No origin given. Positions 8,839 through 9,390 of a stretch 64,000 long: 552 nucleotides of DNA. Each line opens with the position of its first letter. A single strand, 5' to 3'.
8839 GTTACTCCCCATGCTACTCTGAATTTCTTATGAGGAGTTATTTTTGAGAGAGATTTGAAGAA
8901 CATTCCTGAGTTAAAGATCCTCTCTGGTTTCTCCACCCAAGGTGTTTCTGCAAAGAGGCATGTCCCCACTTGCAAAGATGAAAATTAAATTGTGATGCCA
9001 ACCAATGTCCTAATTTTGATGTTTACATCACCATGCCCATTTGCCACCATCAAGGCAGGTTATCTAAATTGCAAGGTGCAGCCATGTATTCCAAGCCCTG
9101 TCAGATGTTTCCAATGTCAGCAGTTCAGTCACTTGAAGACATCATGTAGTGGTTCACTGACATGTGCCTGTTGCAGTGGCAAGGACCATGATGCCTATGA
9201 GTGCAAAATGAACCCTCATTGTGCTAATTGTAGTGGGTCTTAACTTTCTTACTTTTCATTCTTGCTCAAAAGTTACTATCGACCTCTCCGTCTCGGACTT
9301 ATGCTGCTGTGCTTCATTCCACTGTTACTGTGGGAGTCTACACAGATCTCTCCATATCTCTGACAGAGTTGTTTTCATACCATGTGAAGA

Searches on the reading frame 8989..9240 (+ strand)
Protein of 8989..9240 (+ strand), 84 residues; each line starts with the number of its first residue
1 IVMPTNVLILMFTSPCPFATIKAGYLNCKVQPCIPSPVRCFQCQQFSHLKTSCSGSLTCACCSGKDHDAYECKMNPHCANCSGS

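Call 51: search_protein_families(library=pfam, proteins=[window:8989-9240:+], max_evalue=0.01)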
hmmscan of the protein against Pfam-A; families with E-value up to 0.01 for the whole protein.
window:8989-9240:+ (84 aa): 0 families
